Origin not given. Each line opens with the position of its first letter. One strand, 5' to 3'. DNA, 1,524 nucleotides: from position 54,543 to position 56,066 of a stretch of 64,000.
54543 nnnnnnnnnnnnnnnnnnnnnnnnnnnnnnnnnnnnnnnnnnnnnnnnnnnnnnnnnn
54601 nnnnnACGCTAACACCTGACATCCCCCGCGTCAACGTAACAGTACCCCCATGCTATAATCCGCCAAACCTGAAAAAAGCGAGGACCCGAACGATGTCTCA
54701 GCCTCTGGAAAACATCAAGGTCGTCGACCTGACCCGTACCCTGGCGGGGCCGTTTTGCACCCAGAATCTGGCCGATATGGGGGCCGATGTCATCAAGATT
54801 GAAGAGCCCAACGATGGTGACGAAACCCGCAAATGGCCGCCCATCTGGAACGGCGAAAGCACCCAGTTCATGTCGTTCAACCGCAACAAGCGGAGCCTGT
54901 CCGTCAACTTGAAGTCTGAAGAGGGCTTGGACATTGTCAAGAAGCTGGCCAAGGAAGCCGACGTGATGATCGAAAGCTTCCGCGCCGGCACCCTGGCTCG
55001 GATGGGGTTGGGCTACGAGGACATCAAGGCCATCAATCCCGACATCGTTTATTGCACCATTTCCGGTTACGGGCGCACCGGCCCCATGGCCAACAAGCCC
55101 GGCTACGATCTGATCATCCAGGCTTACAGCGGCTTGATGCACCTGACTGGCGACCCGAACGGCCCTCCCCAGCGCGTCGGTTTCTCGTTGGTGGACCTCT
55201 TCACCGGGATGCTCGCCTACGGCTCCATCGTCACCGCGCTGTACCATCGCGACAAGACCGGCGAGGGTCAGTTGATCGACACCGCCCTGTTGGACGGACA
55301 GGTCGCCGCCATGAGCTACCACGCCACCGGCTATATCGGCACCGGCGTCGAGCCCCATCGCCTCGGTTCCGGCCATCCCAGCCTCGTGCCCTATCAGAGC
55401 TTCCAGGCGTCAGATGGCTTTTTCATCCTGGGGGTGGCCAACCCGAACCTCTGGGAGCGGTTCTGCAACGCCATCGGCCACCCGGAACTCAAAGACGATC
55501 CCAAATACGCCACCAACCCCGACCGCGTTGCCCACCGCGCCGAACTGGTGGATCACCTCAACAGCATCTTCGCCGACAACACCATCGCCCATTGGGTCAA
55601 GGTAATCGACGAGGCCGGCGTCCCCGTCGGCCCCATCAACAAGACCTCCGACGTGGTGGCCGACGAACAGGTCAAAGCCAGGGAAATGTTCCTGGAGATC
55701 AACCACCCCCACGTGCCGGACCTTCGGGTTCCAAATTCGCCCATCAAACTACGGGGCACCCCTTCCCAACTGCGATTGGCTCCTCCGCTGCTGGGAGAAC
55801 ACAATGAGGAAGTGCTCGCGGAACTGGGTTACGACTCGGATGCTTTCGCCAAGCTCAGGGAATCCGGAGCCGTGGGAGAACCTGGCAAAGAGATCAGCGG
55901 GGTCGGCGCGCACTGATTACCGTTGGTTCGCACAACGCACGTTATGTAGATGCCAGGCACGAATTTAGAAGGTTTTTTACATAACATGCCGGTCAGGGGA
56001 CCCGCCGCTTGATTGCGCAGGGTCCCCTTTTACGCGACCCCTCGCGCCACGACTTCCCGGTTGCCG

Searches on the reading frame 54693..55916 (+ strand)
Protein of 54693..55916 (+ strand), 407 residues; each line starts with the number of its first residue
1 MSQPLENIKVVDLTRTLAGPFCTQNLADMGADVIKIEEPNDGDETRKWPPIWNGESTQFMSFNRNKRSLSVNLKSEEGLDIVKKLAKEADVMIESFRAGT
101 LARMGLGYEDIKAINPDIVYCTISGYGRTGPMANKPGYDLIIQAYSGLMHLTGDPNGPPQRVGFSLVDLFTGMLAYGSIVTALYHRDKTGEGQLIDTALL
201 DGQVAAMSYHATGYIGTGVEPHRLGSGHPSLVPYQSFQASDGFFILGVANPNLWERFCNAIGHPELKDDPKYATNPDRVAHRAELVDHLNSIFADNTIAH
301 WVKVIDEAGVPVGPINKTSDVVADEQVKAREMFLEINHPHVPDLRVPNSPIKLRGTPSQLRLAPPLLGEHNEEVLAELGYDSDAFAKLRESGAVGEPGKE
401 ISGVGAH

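Call 64: find_encoding_contigs(protein=window:54693-55916:+, flank=10000, max_places=1)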
Protein window:54693-55916:+ (407 aa): 5 contigs read that carry it; 1 place shown.
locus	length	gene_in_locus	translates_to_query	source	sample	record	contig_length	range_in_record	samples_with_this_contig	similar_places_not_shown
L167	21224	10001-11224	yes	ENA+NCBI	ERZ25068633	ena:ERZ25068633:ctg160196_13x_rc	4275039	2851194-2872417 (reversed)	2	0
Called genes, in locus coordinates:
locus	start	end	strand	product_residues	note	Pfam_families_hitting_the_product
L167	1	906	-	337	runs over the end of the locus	PF00005:ABC_tran, PF13304:AAA_21 (faint)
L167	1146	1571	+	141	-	PF02675:AdoMet_dc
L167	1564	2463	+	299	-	PF00491:Arginase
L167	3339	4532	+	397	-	PF00682:HMGL-like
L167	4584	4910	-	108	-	-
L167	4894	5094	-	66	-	-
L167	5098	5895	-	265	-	PF00293:NUDIX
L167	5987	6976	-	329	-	PF14870:PSII_BNR (faint), PF25852:DUF6242_C (faint), PF02012:BNR (faint), PF15902:Sortilin-Vps10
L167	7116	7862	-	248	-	PF18912:DZR_2 (weak), PF00156:Pribosyltran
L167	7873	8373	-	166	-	PF14803:Zn_ribbon_Nudix (weak), PF00293:NUDIX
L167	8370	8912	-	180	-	-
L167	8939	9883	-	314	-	PF00294:PfkB, PF08543:Phos_pyr_kin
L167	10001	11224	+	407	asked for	PF02515:CoA_transf_3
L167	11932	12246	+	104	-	-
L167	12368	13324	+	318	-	PF09754:PAC2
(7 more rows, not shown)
